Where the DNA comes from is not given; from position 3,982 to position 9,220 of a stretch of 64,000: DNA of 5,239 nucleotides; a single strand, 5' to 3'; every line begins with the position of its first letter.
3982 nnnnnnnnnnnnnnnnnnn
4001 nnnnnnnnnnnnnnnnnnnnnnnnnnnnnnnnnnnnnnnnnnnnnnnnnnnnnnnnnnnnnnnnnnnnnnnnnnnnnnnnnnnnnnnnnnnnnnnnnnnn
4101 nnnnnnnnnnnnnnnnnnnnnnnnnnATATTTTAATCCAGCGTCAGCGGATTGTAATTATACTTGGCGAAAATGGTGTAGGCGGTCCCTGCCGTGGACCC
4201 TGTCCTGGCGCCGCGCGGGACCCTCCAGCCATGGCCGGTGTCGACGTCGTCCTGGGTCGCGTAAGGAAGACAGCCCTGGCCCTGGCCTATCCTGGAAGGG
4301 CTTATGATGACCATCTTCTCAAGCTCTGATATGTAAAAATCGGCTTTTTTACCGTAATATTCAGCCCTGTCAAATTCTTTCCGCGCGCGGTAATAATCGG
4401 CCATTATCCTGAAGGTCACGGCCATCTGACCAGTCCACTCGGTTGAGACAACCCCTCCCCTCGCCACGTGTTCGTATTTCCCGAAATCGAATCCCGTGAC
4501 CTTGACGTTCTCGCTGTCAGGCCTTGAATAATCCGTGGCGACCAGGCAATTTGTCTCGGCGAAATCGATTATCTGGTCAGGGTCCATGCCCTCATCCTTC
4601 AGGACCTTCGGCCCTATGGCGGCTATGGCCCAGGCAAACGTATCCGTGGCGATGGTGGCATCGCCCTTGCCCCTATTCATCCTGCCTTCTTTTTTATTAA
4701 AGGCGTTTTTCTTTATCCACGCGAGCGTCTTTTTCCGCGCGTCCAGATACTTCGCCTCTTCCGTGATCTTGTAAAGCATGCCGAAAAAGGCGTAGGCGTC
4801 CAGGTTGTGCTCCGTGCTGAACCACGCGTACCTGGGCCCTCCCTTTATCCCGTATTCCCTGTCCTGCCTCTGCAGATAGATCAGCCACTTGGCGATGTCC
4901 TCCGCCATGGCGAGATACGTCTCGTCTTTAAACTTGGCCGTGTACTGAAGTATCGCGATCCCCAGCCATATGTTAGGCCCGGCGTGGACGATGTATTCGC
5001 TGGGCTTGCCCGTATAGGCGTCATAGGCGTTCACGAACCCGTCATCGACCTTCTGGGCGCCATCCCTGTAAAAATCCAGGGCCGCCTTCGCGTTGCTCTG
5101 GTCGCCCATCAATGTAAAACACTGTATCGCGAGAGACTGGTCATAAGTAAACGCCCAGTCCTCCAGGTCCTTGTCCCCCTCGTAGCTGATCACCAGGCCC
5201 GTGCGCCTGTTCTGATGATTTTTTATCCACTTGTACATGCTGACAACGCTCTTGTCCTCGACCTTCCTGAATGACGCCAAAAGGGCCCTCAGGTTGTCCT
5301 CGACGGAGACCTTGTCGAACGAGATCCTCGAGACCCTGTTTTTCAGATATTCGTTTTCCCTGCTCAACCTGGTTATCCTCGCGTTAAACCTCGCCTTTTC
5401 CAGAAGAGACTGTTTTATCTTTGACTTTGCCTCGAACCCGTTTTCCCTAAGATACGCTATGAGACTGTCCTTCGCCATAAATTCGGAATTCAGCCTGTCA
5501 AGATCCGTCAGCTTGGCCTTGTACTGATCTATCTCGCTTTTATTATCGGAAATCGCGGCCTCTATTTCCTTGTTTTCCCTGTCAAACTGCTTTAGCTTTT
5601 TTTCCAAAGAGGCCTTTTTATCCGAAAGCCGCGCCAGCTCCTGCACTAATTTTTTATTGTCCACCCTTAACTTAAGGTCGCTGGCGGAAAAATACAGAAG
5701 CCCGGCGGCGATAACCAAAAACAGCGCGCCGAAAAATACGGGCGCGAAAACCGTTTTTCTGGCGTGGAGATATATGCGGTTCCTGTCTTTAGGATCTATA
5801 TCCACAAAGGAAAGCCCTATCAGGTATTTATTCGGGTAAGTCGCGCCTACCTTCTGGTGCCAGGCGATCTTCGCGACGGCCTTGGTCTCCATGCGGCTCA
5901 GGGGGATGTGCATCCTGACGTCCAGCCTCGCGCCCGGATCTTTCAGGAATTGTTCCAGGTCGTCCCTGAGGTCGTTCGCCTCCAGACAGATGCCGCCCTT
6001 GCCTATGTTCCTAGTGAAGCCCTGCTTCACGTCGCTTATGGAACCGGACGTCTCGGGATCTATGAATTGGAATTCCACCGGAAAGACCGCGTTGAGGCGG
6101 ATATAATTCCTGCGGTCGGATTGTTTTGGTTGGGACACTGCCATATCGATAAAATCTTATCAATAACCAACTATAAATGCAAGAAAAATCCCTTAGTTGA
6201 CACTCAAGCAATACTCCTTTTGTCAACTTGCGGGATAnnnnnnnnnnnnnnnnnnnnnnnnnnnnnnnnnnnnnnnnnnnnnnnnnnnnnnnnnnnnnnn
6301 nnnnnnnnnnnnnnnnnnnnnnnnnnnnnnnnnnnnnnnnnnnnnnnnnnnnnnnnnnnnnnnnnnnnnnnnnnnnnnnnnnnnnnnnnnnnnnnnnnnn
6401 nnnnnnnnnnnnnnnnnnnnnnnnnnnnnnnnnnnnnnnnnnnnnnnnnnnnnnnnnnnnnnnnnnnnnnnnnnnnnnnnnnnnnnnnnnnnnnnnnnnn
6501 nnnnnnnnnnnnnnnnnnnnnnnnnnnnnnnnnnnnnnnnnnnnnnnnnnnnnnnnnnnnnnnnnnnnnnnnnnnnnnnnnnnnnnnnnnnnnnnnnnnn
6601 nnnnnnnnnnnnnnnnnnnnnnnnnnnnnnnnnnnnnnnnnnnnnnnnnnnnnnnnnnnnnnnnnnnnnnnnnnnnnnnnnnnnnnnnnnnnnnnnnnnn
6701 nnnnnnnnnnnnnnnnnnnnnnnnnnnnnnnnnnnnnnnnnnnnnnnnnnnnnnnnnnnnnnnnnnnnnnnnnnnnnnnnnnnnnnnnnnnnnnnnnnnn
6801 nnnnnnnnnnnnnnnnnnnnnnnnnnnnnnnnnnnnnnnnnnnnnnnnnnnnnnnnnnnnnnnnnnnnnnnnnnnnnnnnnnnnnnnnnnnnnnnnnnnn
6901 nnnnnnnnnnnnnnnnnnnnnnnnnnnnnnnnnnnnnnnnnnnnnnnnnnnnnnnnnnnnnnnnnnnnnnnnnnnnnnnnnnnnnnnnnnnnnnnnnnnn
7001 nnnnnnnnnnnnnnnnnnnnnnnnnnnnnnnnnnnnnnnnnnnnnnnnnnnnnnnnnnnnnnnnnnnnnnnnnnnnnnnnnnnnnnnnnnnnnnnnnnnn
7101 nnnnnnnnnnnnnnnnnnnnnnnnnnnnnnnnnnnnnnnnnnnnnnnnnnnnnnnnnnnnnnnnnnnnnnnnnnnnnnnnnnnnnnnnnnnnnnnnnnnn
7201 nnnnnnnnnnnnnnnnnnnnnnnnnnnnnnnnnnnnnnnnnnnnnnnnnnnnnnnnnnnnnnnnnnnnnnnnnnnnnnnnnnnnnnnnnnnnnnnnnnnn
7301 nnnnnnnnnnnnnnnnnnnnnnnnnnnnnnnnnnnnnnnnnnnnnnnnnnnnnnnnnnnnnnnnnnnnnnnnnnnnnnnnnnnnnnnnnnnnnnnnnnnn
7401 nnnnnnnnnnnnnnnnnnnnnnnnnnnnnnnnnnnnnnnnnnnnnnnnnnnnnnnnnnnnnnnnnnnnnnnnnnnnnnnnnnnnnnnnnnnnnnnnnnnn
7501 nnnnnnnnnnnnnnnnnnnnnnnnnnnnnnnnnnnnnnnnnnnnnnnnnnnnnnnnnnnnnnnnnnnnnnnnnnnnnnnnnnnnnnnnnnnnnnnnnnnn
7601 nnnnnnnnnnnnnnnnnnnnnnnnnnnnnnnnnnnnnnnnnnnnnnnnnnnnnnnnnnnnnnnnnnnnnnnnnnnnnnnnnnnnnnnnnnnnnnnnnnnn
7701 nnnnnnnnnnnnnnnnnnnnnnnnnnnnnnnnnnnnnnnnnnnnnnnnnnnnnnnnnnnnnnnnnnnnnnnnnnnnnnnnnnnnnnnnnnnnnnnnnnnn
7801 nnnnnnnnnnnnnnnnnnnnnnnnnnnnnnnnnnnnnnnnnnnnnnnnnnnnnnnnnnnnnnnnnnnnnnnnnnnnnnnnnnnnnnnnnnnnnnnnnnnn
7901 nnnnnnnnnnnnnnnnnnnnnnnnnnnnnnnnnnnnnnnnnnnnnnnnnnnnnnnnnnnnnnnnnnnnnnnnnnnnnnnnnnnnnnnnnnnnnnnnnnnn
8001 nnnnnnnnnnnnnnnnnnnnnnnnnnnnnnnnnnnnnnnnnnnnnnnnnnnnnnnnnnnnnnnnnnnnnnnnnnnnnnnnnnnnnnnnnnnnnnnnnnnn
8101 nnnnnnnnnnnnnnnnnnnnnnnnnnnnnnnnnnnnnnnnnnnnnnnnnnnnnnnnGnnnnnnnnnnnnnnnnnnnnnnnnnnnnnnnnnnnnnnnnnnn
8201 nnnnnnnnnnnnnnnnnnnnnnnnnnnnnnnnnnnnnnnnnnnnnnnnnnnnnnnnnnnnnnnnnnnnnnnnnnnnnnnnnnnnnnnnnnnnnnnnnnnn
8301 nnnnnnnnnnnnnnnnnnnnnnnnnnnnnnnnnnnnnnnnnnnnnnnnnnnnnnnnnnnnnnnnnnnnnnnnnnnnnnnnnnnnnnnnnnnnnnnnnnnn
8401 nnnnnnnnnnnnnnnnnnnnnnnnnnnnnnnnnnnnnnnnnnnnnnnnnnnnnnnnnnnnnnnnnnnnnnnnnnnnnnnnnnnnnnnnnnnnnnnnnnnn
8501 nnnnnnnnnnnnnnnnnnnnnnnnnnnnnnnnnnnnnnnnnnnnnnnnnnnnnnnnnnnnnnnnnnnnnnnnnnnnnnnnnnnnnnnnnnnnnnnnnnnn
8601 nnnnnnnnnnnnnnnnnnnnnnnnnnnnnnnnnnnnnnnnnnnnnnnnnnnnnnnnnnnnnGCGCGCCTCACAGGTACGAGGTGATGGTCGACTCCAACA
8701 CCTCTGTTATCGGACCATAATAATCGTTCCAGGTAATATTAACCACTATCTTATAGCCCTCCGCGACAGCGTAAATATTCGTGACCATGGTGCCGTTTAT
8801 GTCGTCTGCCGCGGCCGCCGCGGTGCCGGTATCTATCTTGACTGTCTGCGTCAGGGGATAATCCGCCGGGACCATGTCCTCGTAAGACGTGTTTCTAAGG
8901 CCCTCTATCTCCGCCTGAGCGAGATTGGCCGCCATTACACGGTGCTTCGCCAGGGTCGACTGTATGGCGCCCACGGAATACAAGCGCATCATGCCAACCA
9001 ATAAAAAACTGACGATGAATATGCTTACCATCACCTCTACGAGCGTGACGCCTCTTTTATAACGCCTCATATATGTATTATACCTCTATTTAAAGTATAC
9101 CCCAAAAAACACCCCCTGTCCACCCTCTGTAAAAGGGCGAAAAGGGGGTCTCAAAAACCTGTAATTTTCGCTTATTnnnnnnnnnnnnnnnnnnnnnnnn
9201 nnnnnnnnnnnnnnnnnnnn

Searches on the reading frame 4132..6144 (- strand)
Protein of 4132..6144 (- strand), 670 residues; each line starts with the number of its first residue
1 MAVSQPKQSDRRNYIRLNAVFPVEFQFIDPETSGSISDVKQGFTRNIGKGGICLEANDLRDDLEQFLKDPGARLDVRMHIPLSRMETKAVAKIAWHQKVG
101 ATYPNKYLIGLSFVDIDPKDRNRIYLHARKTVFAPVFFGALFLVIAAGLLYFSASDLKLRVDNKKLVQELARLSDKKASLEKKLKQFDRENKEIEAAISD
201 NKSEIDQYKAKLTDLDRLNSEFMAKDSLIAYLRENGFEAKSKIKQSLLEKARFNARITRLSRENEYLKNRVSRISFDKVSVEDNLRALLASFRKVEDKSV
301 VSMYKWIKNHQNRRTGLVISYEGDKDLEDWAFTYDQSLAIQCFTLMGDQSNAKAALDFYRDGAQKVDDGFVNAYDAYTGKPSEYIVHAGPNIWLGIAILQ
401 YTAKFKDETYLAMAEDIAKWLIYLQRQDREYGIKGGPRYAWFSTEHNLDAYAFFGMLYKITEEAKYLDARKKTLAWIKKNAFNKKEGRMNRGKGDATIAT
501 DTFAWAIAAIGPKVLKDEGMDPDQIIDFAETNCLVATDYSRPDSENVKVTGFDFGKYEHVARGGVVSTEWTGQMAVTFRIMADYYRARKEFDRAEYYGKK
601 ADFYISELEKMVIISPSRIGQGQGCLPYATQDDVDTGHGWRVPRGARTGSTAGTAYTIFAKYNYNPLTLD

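Call 20: search_protein_families(library=pfam, proteins=[window:4132-6144:-], max_evalue=0.001)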
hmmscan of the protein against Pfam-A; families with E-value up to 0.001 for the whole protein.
window:4132-6144:- (670 aa): 1 family
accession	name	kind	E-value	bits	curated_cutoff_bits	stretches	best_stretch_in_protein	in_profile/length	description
PF07238.19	PilZ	-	1.1e-06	29.3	22.5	1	10-124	1-96/102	PilZ domain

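Call 51: search_protein_families(library=ncbifam, proteins=[window:4132-6144:-], max_evalue=0.01)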
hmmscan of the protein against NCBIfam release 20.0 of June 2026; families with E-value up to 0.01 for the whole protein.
window:4132-6144:- (670 aa): 5 families
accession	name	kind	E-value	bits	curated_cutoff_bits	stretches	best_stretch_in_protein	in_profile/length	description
TIGR04523.1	Mplasa_alph_rch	subfamily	2.5e-05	22.4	270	1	159-308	522-669/745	helix-rich protein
TIGR02266.1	gmx_TIGR02266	paralog_domain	0.00025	21.2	68.7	1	40-124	17-91/96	TIGR02266 family protein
TIGR00998.1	8a0101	subfamily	0.00031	19.8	390.8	1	119-253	31-153/334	EmrA/EmrK family multidrug efflux transporter periplasmic adaptor subunit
TIGR02168.1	SMC_prok_B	equivalog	0.00045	18.1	567.35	1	164-296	291-441/1181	chromosome segregation protein SMC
TIGR02169.1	SMC_prok_A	equivalog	0.0016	16.2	729.4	1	159-299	349-486/1165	chromosome segregation protein SMC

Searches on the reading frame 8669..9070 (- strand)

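Call 20: search_protein_families(library=pfam, proteins=[window:8669-9070:-], max_evalue=0.001)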
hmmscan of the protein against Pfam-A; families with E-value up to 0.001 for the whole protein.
window:8669-9070:- (133 aa): 1 family
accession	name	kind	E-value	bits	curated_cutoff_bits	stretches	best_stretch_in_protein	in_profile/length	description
PF07963.17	N_methyl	-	1.4e-07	31.2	21.2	1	2-27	1-26/27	Prokaryotic N-terminal methylation motif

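Call 51: search_protein_families(library=ncbifam, proteins=[window:8669-9070:-], max_evalue=0.01)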
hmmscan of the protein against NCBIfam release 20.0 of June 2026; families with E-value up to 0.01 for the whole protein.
window:8669-9070:- (133 aa): 4 families
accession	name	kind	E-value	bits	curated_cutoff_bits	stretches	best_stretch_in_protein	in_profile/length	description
TIGR02523.1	type_IV_pilV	equivalog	1.6e-05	25.4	52.2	1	6-78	2-74/139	type IV pilus modification protein PilV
TIGR02532.1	IV_pilin_GFxxxE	domain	0.00053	19.7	16.3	1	5-26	1-22/24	prepilin-type N-terminal cleavage/methylation domain-containing protein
NF041013.1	T4P_ComGE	equivalog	0.0008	19.5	49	1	5-57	3-55/83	competence type IV pilus minor pilin ComGE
NF007848.0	PRK10557.1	equivalog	0.0018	17.6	120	1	2-38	7-43/192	prepilin peptidase-dependent protein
